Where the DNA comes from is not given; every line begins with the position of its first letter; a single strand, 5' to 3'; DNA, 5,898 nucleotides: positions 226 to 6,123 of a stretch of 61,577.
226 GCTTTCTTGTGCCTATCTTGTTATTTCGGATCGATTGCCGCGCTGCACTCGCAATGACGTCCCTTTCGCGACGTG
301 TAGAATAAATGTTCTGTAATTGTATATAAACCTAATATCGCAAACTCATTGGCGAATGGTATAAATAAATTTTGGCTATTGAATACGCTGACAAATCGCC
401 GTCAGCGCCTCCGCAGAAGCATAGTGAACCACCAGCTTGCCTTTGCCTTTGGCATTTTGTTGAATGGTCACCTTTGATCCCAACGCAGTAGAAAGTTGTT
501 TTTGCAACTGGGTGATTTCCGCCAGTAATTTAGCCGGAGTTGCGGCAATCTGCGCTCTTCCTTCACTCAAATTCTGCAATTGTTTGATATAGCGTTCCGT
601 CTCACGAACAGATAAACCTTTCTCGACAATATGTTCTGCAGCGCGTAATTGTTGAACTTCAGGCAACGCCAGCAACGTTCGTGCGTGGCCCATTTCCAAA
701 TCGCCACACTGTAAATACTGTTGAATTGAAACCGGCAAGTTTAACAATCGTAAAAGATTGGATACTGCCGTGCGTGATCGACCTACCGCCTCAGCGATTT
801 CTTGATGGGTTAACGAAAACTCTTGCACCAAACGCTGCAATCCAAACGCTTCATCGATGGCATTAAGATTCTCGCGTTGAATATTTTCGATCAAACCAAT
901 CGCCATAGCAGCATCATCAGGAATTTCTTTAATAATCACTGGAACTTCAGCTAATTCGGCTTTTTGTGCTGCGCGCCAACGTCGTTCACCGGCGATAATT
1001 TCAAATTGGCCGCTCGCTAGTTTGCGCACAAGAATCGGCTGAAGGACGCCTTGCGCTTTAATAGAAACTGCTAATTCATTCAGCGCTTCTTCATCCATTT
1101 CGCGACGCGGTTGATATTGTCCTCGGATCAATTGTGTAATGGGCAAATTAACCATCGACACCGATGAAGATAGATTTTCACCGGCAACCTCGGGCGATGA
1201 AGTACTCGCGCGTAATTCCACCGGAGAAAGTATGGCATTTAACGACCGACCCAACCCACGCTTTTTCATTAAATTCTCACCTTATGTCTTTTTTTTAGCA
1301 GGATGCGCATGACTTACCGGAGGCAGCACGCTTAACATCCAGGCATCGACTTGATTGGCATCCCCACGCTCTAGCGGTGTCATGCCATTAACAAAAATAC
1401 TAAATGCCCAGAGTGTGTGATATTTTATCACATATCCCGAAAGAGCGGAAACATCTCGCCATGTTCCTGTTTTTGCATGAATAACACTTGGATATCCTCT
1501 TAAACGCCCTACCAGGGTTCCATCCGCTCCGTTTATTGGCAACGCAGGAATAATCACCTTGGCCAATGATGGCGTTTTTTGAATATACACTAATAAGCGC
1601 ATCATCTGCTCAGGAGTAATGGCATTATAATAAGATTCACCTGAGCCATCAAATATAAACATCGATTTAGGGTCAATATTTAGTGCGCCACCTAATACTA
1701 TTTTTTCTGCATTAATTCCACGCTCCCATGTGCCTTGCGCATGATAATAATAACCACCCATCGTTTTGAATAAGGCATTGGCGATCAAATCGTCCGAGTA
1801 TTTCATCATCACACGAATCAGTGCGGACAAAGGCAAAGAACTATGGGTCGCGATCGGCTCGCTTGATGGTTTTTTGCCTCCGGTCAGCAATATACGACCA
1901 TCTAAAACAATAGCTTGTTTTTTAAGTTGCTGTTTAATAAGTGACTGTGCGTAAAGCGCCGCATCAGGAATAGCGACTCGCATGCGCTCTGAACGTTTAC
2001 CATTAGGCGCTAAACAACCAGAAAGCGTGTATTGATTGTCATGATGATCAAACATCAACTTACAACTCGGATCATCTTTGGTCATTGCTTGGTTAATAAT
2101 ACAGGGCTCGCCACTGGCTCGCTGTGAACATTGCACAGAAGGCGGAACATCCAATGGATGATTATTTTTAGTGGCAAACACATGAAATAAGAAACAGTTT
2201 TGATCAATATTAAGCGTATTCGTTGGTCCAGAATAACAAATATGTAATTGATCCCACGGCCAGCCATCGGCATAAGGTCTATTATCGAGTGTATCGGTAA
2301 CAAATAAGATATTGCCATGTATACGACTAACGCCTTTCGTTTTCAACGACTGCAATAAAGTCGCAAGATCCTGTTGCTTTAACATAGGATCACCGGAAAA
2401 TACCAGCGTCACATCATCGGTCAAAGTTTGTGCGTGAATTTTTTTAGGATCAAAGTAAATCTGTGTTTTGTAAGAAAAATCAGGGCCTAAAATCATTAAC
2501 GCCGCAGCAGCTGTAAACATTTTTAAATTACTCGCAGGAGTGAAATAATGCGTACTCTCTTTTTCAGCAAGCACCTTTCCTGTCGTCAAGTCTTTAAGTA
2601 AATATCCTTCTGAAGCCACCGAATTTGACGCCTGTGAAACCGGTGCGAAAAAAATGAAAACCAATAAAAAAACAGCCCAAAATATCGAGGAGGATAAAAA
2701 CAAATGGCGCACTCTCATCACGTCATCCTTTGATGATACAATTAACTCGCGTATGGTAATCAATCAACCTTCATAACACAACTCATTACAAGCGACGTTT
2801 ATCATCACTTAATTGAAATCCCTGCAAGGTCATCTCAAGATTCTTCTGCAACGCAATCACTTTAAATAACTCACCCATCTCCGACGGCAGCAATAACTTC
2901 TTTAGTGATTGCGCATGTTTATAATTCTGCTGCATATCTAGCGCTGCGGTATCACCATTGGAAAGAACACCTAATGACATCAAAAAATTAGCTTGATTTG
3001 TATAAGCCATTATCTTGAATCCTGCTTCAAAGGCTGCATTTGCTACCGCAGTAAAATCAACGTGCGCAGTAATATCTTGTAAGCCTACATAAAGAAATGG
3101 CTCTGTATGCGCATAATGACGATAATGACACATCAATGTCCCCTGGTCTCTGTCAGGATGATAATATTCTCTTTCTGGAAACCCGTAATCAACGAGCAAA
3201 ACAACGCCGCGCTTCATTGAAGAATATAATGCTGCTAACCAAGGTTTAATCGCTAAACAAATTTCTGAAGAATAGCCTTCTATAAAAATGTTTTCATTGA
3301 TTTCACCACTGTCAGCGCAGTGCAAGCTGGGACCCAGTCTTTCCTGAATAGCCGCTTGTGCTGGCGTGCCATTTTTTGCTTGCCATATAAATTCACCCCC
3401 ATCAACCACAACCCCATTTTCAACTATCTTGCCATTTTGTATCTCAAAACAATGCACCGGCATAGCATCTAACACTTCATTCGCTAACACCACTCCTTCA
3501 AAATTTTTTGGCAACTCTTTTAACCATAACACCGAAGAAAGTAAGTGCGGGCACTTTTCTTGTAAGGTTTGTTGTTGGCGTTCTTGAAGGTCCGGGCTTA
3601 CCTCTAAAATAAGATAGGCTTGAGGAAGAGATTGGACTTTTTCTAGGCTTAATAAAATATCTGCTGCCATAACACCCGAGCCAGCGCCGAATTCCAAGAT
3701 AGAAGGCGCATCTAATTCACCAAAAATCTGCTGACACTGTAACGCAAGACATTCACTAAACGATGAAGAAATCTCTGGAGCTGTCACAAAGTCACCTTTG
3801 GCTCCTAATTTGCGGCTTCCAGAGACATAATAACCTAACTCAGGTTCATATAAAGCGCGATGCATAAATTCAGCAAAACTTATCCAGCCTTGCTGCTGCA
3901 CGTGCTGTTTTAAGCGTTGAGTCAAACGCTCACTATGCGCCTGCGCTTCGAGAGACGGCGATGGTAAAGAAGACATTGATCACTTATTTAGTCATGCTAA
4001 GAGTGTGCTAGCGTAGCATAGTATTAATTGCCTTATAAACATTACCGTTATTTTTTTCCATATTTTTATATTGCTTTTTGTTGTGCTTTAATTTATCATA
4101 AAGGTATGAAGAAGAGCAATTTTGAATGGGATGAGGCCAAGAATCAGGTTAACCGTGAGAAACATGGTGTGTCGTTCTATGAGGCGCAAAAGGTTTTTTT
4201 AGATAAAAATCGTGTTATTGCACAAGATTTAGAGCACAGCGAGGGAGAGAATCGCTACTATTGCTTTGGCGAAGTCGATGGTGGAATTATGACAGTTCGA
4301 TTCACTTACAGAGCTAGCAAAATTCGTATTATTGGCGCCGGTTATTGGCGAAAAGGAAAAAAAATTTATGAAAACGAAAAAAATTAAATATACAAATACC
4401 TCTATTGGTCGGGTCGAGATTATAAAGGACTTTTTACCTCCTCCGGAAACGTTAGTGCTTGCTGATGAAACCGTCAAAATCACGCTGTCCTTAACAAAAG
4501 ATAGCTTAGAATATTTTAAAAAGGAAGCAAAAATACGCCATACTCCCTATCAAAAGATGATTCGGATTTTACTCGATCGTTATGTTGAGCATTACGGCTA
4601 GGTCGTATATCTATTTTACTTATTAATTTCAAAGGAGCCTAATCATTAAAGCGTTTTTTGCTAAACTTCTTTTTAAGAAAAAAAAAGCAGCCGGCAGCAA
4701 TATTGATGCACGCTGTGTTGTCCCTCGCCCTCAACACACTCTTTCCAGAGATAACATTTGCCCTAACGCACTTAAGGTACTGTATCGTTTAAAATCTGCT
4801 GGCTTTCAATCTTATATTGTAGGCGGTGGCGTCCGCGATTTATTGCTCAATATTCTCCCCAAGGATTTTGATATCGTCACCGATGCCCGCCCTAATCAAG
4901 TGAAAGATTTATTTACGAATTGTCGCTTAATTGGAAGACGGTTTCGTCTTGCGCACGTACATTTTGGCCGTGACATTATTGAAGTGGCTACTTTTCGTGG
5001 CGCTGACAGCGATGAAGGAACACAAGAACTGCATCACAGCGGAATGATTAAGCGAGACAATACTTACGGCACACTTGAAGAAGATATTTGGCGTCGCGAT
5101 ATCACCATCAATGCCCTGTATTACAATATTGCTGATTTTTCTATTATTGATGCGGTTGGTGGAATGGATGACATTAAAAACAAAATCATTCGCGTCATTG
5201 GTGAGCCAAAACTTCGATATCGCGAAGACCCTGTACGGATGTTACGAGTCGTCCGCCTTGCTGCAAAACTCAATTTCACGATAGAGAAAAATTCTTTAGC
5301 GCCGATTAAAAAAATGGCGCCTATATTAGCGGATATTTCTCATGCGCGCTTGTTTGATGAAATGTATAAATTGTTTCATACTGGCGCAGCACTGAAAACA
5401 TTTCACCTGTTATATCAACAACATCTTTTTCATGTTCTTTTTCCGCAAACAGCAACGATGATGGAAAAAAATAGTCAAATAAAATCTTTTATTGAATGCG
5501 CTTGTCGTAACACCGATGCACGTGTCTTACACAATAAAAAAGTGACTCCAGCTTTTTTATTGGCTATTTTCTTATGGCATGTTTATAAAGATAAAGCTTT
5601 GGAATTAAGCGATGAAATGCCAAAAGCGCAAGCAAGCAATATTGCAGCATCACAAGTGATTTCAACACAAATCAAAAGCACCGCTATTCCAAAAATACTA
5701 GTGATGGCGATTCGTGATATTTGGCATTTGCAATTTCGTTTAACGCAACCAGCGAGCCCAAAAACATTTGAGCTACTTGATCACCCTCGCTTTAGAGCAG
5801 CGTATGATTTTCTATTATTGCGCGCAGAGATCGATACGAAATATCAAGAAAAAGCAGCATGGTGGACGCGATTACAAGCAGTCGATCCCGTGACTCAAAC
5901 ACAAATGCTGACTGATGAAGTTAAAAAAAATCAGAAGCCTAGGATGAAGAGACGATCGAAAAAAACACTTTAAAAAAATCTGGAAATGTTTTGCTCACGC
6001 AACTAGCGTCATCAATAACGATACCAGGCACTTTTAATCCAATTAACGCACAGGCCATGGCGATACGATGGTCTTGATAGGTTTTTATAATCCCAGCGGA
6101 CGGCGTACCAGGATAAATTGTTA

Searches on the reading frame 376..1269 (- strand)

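Call 30: search_protein_families(library=ncbifam, proteins=[window:376-1269:-], max_evalue=0.00001)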
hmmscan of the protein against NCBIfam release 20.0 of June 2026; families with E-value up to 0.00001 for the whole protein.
window:376-1269:- (297 aa): 6 families
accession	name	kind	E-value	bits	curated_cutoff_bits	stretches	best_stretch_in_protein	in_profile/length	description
TIGR04285.1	nucleoid_noc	exception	8.4e-64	215.4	315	1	39-261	2-228/255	nucleoid occlusion protein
TIGR00180.1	parB_part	domain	4.7e-55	186.2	58.45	1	42-207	8-177/186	ParB/RepB/Spo0J family partition protein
TIGR03734.1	PRTRC_parB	hypoth_equivalog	1.8e-36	125.8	278.6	1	51-232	5-190/555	PRTRC system ParB family protein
NF010406.0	PRK13832.1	subfamily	2.5e-17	62.7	640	1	55-198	20-165/578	plasmid partitioning protein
TIGR03454.1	partition_RepB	equivalog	3.5e-16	59.5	201.5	1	18-176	43-201/325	plasmid partitioning protein RepB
NF010440.0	PRK13866.1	equivalog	2.1e-08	33.7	522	1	62-174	89-201/336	plasmid partitioning protein RepB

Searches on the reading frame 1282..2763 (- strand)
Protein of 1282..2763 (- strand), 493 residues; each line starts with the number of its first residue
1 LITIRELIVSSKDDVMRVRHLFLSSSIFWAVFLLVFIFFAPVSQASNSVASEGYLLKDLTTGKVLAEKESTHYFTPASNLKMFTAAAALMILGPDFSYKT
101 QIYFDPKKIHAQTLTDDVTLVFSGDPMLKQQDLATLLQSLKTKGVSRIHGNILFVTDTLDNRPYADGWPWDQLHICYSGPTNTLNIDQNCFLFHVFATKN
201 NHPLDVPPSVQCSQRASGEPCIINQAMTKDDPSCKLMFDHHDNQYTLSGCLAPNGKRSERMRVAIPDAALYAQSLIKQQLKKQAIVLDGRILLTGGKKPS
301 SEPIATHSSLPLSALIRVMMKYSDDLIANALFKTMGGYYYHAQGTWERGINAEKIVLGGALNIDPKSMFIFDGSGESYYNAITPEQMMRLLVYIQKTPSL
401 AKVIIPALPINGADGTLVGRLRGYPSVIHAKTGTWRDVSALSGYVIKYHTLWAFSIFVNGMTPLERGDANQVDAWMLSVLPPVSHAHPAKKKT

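Call 30: search_protein_families(library=ncbifam, proteins=[window:1282-2763:-], max_evalue=0.00001)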
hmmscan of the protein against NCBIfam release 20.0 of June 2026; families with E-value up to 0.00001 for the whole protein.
window:1282-2763:- (493 aa): 2 families
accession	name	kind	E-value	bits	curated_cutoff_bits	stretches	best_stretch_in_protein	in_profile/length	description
NF008322.0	PRK11113.1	equivalog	7.5e-84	281.9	527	1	50-466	34-453/477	serine-type D-Ala-D-Ala carboxypeptidase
TIGR00666.1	PBP4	equivalog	7.6e-81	271.9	107.8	1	61-460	1-397/397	D-alanyl-D-alanine carboxypeptidase/D-alanyl-D-alanine endopeptidase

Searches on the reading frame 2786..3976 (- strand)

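Call 30: search_protein_families(library=ncbifam, proteins=[window:2786-3976:-], max_evalue=0.00001)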
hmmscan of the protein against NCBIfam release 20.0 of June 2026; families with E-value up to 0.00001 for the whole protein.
window:2786-3976:- (396 aa): 0 families

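Call 70: search_protein_families(library=pfam, proteins=[window:2786-3976:-], max_evalue=0.001)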
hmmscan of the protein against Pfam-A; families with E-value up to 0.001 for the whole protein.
window:2786-3976:- (396 aa): 1 family
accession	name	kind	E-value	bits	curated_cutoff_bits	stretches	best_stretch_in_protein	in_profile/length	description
PF02636.23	Methyltransf_28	-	5.9e-62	209.8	23.3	1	76-323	1-246/249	Putative S-adenosyl-L-methionine-dependent methyltransferase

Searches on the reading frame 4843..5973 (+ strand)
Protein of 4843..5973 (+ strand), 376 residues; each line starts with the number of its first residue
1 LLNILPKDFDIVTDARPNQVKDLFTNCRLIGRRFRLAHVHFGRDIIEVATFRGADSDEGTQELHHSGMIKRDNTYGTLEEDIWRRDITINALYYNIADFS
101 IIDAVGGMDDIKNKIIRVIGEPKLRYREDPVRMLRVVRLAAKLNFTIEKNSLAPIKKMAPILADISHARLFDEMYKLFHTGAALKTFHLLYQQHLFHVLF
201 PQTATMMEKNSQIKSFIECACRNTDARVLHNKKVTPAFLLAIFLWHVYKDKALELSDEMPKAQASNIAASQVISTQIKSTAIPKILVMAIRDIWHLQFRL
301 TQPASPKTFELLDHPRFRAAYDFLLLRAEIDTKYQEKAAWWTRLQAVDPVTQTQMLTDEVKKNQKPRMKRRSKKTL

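Call 30: search_protein_families(library=ncbifam, proteins=[window:4843-5973:+], max_evalue=0.00001)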
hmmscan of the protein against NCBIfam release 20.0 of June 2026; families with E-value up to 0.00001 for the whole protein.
window:4843-5973:+ (376 aa): 9 families
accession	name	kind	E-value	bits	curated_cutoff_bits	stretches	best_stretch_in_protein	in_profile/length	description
TIGR01942.1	pcnB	subfamily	1.8e-119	399.3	305.65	1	1-373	43-413/425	polynucleotide adenylyltransferase PcnB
NF008634.1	PRK11623.1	equivalog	9e-115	383.9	702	1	5-373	78-459/469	polynucleotide adenylyltransferase PcnB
NF009814.0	PRK13299.1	equivalog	1.2e-39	136.6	290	1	7-216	40-241/396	CCA tRNA nucleotidyltransferase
TIGR02692.1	tRNA_CCA_actino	equivalog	2.3e-31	109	438.8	1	2-206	42-246/466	CCA tRNA nucleotidyltransferase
NF009813.0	PRK13298.1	equivalog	5e-23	81.7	606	1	65-224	71-231/417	tRNA CCA-pyrophosphorylase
NF008137.0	PRK10885.1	equivalog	1.3e-19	70.3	451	1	76-210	82-217/409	multifunctional CCA addition/repair protein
NF009811.0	PRK13296.1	equivalog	7.7e-13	48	469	1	73-219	79-223/360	CCA tRNA nucleotidyltransferase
NF041569.1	A-tRNAntase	equivalog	1.3e-12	46.9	1440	1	38-207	527-699/880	A-adding tRNA nucleotidyltransferase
NF009812.0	PRK13297.1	equivalog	4.8e-12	45.7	624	1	76-159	93-173/364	tRNA CCA-pyrophosphorylase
